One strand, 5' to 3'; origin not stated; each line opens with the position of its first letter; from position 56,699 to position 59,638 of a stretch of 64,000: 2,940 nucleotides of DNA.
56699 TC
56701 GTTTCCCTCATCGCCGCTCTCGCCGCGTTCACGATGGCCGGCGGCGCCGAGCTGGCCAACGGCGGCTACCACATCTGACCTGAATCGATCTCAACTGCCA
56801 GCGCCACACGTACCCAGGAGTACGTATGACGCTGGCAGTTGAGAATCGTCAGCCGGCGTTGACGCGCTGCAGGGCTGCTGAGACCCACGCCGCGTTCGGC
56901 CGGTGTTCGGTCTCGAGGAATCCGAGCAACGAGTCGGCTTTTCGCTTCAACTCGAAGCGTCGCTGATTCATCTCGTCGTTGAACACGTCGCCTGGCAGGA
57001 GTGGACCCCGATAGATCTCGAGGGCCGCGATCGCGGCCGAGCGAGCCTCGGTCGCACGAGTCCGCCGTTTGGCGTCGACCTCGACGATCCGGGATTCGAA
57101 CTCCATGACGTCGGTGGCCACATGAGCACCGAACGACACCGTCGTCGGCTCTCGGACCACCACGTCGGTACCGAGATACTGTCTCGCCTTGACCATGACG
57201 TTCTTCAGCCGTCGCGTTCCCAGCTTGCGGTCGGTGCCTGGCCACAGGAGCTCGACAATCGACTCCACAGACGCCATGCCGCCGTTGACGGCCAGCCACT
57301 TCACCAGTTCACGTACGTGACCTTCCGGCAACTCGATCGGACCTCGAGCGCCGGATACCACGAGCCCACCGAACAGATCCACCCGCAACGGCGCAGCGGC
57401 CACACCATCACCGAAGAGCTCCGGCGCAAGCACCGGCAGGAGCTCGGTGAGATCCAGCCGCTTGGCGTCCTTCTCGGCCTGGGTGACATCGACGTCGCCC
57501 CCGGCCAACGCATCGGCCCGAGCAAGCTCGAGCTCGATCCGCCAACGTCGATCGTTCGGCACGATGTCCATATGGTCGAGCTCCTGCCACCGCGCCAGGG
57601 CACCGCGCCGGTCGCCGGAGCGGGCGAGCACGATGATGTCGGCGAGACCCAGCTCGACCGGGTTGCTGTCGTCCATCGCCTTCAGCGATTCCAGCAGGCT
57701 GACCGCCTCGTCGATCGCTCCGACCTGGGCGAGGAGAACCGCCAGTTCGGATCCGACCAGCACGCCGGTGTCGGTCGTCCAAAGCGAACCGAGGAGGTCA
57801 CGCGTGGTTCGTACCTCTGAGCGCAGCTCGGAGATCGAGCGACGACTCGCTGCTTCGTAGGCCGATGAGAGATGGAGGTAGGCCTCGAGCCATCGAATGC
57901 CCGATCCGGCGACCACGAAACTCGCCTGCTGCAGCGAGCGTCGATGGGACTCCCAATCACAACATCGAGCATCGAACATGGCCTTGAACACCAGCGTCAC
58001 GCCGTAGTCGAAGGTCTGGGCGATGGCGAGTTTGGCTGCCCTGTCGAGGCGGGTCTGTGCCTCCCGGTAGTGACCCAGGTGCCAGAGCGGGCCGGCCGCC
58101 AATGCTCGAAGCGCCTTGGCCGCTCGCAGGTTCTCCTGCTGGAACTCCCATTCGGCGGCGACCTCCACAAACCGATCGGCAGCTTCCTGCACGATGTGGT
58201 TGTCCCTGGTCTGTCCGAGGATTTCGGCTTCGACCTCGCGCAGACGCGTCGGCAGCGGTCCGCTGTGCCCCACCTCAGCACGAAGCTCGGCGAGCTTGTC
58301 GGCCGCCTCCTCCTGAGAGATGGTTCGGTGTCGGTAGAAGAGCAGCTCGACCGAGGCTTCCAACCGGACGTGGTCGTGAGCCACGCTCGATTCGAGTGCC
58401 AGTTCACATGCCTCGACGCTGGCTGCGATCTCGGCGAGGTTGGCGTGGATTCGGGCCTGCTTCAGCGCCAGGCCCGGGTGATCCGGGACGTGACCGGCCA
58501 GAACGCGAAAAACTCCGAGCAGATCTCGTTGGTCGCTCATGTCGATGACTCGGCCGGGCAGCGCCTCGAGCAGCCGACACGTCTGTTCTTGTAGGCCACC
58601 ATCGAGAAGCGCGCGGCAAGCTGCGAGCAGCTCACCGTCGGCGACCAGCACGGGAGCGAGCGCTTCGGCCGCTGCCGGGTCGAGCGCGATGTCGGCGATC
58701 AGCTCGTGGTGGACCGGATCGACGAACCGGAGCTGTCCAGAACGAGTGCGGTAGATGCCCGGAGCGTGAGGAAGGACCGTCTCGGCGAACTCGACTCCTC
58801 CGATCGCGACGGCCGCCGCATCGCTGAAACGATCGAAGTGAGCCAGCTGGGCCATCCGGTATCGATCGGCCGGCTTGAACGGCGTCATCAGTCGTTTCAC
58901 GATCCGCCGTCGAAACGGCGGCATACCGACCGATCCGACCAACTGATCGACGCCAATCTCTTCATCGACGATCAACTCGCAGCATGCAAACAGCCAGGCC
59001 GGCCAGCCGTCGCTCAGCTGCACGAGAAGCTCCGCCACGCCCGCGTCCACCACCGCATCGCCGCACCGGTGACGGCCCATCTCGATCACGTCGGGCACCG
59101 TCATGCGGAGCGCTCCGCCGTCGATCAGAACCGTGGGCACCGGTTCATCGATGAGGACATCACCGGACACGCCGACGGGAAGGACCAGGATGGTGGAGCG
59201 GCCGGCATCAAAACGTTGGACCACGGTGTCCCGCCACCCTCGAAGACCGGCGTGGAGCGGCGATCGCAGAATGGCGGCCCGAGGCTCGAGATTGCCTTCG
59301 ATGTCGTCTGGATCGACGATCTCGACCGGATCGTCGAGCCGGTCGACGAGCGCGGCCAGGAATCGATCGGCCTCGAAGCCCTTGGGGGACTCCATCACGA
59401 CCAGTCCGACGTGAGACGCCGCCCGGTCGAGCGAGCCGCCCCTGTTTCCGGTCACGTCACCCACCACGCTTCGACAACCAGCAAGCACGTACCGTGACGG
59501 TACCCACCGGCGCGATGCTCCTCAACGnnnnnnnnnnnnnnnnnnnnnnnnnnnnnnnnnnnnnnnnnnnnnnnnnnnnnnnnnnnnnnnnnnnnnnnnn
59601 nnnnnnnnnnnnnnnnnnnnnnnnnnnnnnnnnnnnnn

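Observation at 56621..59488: Unannotated Sec-signal small ORF convergent with a TPR-like/SARP regulator: candidate peptide-signalling cassette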

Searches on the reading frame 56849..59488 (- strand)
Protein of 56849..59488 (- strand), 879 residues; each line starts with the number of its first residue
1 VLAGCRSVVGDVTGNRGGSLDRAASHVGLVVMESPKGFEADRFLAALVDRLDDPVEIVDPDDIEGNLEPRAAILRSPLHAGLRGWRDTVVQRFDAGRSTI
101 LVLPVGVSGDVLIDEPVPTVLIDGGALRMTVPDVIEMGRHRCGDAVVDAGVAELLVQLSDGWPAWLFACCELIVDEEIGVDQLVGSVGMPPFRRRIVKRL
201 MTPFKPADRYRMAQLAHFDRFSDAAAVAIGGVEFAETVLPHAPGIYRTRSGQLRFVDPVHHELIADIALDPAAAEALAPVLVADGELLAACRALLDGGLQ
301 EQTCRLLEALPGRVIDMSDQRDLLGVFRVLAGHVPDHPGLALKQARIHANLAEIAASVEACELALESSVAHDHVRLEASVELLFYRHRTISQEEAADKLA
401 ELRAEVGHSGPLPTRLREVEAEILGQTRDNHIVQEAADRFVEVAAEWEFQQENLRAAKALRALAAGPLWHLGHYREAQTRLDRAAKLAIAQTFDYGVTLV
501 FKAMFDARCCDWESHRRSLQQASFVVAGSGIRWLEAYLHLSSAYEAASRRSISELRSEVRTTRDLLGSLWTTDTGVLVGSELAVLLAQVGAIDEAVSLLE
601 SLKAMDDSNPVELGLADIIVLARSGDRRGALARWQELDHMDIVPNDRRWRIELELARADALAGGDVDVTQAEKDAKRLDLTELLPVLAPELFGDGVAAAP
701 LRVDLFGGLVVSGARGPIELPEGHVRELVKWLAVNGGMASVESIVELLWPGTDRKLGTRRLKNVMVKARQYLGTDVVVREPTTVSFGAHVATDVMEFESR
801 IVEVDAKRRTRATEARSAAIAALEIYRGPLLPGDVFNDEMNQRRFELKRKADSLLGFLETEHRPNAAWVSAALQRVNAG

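Call 7: search_protein_families(library=pfam, proteins=[window:56849-59488:-], max_evalue=0.01)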
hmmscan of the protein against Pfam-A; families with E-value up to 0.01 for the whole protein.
window:56849-59488:- (879 aa): 0 families

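Call 8: search_protein_families(library=pfam, proteins=[window:56849-59488:-], max_evalue=10)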
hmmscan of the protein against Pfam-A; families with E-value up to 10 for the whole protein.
window:56849-59488:- (879 aa): 1 family
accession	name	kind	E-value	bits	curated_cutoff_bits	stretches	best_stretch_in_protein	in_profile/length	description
PF03450.22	CO_deh_flav_C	-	0.021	15.4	25.5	1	397-465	27-91/102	CO dehydrogenase flavoprotein C-terminal domain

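Call 9: search_protein_families(library=ncbifam, proteins=[window:56849-59488:-], max_evalue=1)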
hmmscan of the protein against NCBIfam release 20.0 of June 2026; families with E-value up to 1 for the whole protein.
window:56849-59488:- (879 aa): 3 families
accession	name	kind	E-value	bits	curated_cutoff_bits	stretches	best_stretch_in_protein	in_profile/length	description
NF043083.1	XdhB_XDHase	equivalog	0.021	13.9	310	1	395-461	206-268/289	xanthine dehydrogenase subunit XdhB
TIGR03378.1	glycerol3P_GlpB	equivalog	0.041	12.9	174.15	1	325-377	60-112/419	anaerobic glycerol-3-phosphate dehydrogenase subunit GlpB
TIGR02568.1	LcrE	equivalog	0.15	11.8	89.5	1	360-471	29-135/241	type III secretion system gatekeeper subunit SctW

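Call 10: find_homologous_proteins(query=window:56849-59488:-)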
Query window:56849-59488:- (879 aa): 35 proteins with E <= 0.001 among 8000 candidates.
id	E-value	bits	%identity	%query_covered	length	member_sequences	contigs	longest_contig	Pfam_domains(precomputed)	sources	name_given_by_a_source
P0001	0.0e+0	1783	93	99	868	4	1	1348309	-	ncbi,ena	-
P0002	0.0e+0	1225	65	99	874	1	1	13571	-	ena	-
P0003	0.0e+0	1204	64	98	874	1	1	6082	-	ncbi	-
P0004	0.0e+0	1164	63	99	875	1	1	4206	-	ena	-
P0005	0.0e+0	1136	61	99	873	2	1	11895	-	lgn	-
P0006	0.0e+0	1104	60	99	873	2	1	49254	-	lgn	-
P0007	0.0e+0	1095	58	99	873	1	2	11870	-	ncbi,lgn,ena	-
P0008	0.0e+0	1085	59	99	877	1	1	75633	-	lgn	-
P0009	0.0e+0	1082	58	98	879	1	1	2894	-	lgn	-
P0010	0.0e+0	1053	57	99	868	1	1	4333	-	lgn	-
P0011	0.0e+0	1033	57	97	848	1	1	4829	-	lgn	-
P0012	0.0e+0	1027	57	99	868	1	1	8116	-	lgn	-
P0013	4.8e-286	970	54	96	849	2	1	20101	-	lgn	-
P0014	1.1e-284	965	53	99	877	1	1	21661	-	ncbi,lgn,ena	-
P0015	5.3e-283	960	55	94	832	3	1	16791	-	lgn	-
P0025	8.0e-33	132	26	62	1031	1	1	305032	-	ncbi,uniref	ncbi:hypothetical protein GCM10022252_65610 [Streptosporangium oxazolinicum]|uniref:Bacterial transc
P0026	3.7e-32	130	25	62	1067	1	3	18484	PF03704.24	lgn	-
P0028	8.2e-29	119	27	84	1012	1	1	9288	PF03704.24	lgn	-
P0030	2.0e-24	104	26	83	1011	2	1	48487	-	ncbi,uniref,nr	ncbi:hypothetical protein FNX48_000145 [Streptomyces sp. IF17]|uniref:Bacterial transcriptional acti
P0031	3.4e-15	74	34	15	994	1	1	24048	PF03704.24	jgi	jgi:ATP/maltotriose-dependent transcriptional regulator MalT/DNA-binding SARP family transcriptional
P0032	7.4e-9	53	32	18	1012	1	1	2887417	PF03704.24,PF13401.13,PF13191.13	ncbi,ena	-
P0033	1.8e-7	48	35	16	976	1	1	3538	PF03704.24,PF17874.8,PF13401.13,PF07719.24,PF13191.13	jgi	jgi:DNA-binding SARP family transcriptional activator/ATP/maltotriose-dependent transcriptional regu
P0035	2.7e-5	41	26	43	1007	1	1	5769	PF03704.24,PF17874.8,PF13401.13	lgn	-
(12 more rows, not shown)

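Call 11: find_encoding_contigs(protein=P0001, flank=6000, max_places=3)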
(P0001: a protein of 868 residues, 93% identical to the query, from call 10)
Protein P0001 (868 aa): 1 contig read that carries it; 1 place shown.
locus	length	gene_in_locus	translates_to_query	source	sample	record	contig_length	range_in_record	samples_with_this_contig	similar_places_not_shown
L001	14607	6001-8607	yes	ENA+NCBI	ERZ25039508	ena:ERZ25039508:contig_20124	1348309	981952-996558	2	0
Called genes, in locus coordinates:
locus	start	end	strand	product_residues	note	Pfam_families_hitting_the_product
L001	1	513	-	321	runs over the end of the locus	PF00343:Phosphorylase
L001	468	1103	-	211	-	-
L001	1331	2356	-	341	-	PF21088:MS_channel_1st (weak), PF00924:MS_channel_2nd, PF21082:MS_channel_3rd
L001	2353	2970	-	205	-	PF01751:Toprim (weak)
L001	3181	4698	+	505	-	PF00501:AMP-binding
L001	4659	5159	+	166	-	PF00226:DnaJ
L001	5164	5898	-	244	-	-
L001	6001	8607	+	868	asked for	-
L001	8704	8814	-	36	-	-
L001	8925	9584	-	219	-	PF00881:Nitroreductase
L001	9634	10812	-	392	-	PF02771:Acyl-CoA_dh_N, PF02770:Acyl-CoA_dh_M, PF00441:Acyl-CoA_dh_1 (faint)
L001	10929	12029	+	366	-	PF00501:AMP-binding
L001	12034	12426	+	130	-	PF13193:AMP-binding_C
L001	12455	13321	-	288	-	PF02673:BacA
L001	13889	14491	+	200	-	PF02882:THF_DHG_CYH_C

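Call 12: find_encoding_contigs(protein=P0002, flank=6000, max_places=3)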
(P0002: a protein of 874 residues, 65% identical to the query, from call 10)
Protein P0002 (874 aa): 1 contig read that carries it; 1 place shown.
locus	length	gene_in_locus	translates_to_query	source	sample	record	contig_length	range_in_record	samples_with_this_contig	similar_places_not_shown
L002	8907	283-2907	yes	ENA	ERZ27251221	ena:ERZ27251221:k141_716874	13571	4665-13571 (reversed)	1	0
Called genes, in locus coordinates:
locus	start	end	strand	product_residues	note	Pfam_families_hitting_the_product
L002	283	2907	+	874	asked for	-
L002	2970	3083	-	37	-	-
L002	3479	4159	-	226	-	PF00881:Nitroreductase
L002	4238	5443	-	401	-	PF02771:Acyl-CoA_dh_N, PF02770:Acyl-CoA_dh_M, PF00441:Acyl-CoA_dh_1 (weak)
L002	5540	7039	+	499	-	PF00501:AMP-binding, PF13193:AMP-binding_C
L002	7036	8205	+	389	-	-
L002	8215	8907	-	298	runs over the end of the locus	PF02673:BacA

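Call 15: find_encoding_contigs(protein=P0006, flank=6000, max_places=2)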
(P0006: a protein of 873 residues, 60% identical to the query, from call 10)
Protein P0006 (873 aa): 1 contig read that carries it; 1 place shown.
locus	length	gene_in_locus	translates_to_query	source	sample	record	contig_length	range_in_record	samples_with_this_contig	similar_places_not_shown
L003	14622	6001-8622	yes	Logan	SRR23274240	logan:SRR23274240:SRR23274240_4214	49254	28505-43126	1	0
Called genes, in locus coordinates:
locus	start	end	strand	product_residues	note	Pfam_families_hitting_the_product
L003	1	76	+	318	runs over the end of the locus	PF00557:Peptidase_M24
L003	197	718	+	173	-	PF04978:MST, PF12867:DinB_2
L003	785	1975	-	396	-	PF00331:Glyco_hydro_10 (faint), PF00150:Cellulase (weak)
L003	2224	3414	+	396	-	PF00501:AMP-binding, PF13193:AMP-binding_C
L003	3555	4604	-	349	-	PF14226:DIOX_N, PF03171:2OG-FeII_Oxy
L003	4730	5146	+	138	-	PF00226:DnaJ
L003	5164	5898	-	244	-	-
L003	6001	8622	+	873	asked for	-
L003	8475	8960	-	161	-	-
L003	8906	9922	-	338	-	PF07885:Ion_trans_2, PF02254:TrkA_N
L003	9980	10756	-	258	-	PF00881:Nitroreductase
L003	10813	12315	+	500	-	-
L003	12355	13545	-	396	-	PF02771:Acyl-CoA_dh_N, PF02770:Acyl-CoA_dh_M, PF00441:Acyl-CoA_dh_1 (faint)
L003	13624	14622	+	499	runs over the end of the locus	PF00501:AMP-binding, PF13193:AMP-binding_C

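Call 16: find_encoding_contigs(protein=P0008, flank=6000, max_places=2)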
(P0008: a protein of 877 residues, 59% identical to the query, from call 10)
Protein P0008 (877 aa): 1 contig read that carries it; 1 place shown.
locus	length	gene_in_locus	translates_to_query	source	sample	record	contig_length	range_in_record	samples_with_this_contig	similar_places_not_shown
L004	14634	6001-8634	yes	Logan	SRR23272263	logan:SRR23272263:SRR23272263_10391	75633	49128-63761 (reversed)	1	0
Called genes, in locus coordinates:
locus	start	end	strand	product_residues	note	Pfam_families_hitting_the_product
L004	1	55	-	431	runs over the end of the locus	-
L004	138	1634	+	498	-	PF00501:AMP-binding, PF13193:AMP-binding_C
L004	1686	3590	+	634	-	PF13946:DUF4214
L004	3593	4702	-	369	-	PF14226:DIOX_N, PF03171:2OG-FeII_Oxy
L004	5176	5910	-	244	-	-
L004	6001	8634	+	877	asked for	-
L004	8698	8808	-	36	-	-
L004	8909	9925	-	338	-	PF07885:Ion_trans_2, PF02254:TrkA_N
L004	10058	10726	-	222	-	PF00881:Nitroreductase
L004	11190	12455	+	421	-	-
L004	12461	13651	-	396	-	PF02771:Acyl-CoA_dh_N, PF02770:Acyl-CoA_dh_M, PF00441:Acyl-CoA_dh_1 (weak)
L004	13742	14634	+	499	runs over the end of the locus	PF00501:AMP-binding, PF13193:AMP-binding_C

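Call 21: find_related_loci(query=A1, collection=genome_contigs, flank=6000)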
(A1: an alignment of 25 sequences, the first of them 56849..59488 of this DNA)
Query A1 (879 aa) in genome_contigs; peptide patterns used: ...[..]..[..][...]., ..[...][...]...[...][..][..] (x = any residue, [..] = any of these).
61 stretches matched a pattern; 8 encode a relative of the query (tblastn E <= 1e-3); 8 distinct loci.
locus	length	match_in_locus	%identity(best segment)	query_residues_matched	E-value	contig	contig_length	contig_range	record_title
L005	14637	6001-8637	93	1-879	0e+0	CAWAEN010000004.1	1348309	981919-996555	MAG: uncultured Acidimicrobiia bacterium isolate MFD03551.bin.2.99 genome assembly, contig: contig_20124, whole genome s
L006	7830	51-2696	64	3-877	0e+0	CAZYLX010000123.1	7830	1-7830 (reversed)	MAG TPA_asm: uncultured Acidimicrobiaceae bacterium isolate SRP155585_co2_68 genome assembly, contig: NODE_7931_length_7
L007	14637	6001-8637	61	5-878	0e+0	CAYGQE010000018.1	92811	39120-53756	MAG TPA_asm: uncultured Acidimicrobiaceae bacterium isolate ERP117304_co3_171 genome assembly, contig: NODE_324_length_9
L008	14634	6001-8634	52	2-878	0e+0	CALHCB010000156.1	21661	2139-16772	MAG: uncultured Acidimicrobiales bacterium isolate R4_Bin_Bin_147_sub_1 genome assembly, contig: c_000006081527, whole g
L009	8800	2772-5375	47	6-878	0e+0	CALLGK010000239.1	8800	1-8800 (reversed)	MAG: uncultured Acidimicrobiales bacterium isolate R1_Bin_METABAT__190_1 genome assembly, contig: c_000001032992, whole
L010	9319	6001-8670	43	19-876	0e+0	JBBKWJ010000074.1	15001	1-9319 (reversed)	MAG: Acidimicrobiales bacterium isolate metabat_bins.301 k119_288251, whole genome shotgun sequence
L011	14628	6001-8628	41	16-878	0e+0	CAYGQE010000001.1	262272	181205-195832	MAG TPA_asm: uncultured Acidimicrobiaceae bacterium isolate ERP117304_co3_171 genome assembly, contig: NODE_29_length_26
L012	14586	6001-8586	39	20-878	7e-165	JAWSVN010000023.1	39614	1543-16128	MAG: Acidimicrobiales bacterium isolate PJM02_PBAT_act1 EcoflexJ0_contig_405, whole genome shotgun sequence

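Call 29: search_protein_families(library=pfam, proteins=[P0025, P0026, P0028, P0030, P0031, P0033, P0035], max_evalue=0.01)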
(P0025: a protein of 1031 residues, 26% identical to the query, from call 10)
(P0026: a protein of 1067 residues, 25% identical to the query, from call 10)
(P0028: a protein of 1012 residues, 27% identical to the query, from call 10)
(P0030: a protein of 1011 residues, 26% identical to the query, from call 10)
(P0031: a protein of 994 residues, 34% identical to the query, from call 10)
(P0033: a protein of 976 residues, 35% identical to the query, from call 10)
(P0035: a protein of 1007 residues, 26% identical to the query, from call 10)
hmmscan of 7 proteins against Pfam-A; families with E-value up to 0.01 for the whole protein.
P0025 (1031 aa): 3 families
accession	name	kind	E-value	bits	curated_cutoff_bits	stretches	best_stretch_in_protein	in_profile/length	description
PF03704.23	BTAD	-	9.4e-05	23.2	22.1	1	854-966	1-117/146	Bacterial transcriptional activator domain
PF25199.1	nSTAND_NTPase5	-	0.00028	21.2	34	1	18-87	65-133/145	Novel STAND NTPase 5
PF14559.12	TPR_19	-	0.0061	17.3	25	1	922-975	2-55/68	Tetratricopeptide repeat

P0026 (1067 aa): 3 families
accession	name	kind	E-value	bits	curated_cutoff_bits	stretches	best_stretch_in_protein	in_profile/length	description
PF03704.23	BTAD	-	3.4e-06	27.9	22.1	1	890-1016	1-132/146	Bacterial transcriptional activator domain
PF25199.1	nSTAND_NTPase5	-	8.4e-05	22.9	34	1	68-136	66-133/145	Novel STAND NTPase 5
PF14559.12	TPR_19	-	0.0025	18.5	25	1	958-1011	2-55/68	Tetratricopeptide repeat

P0028 (1012 aa): 2 families
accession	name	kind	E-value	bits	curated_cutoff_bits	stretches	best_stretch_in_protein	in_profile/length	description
PF03704.23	BTAD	-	1e-07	32.8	22.1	1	870-1002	1-138/146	Bacterial transcriptional activator domain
PF14559.12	TPR_19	-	0.00077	20.2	25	1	937-990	1-54/68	Tetratricopeptide repeat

P0030 (1011 aa): 2 families
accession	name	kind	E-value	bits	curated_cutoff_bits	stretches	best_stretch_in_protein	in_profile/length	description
PF03704.23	BTAD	-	3.6e-05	24.6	22.1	1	834-926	1-97/146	Bacterial transcriptional activator domain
PF13401.12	AAA_22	-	0.0021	18.8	27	0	22-119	10-113/130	AAA domain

P0031 (994 aa): 3 families
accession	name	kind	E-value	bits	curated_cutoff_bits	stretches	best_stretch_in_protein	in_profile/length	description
PF03704.23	BTAD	-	1.3e-11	45.5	22.1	1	852-993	1-146/146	Bacterial transcriptional activator domain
PF13401.12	AAA_22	-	0.00014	22.6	27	1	21-129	5-109/130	AAA domain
PF14559.12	TPR_19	-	0.00018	22.2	25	1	922-971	3-52/68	Tetratricopeptide repeat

P0033 (976 aa): 9 families
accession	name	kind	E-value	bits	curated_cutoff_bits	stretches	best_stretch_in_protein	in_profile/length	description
PF17874.7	TPR_MalT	-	1.2e-10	41.7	45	1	395-708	2-315/336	MalT-like TPR region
PF13401.12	AAA_22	-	1.9e-08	35.1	27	1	4-130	8-123/130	AAA domain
PF13191.12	AAA_16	-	8.1e-06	26.9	32.6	1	5-122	28-162/167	AAA ATPase domain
PF07719.23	TPR_2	-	1.4e-05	25.3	27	1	894-922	4-32/34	Tetratricopeptide repeat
PF03704.23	BTAD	-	1.8e-05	25.6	22.1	1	835-969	1-141/146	Bacterial transcriptional activator domain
PF14559.12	TPR_19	-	9.5e-05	23.1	25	1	488-542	2-52/68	Tetratricopeptide repeat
PF01637.24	ATPase_2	-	0.00093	19.5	33.2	1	9-122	28-142/225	ATPase domain predominantly from Archaea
PF13181.12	TPR_8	-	0.0034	17.9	25.7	0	517-541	3-27/34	Tetratricopeptide repeat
PF13432.12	TPR_16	-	0.0064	17.4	32.7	1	639-701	1-58/65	Tetratricopeptide repeat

P0035 (1007 aa): 4 families
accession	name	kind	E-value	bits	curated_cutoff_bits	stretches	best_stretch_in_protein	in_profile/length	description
PF03704.23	BTAD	-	1.5e-08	35.6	22.1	1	861-999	2-145/146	Bacterial transcriptional activator domain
PF17874.7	TPR_MalT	-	4.2e-07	30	45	1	420-729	2-311/336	MalT-like TPR region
PF13401.12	AAA_22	-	2e-05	25.4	27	1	36-136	5-97/130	AAA domain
PF13191.12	AAA_16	-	0.0011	19.9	32.6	1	28-154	14-165/167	AAA ATPase domain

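Call 39: find_related_loci(query=A1, collection=metagenome_contigs, flank=4000)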
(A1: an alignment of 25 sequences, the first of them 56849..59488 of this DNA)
Query A1 (879 aa) in metagenome_contigs; peptide patterns used: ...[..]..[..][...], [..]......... (x = any residue, [..] = any of these).
242 stretches matched a pattern; 5 encode a relative of the query (tblastn E <= 1e-3); 4 distinct loci.
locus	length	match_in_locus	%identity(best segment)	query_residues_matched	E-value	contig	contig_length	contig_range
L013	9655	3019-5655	59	1-878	0e+0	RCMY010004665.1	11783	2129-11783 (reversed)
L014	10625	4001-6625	43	14-877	0e+0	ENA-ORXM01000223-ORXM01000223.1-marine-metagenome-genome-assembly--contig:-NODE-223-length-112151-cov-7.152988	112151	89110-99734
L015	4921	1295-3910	43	14-878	0e+0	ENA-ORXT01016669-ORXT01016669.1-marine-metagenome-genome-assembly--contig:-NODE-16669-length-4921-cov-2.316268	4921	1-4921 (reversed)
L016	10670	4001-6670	43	19-876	0e+0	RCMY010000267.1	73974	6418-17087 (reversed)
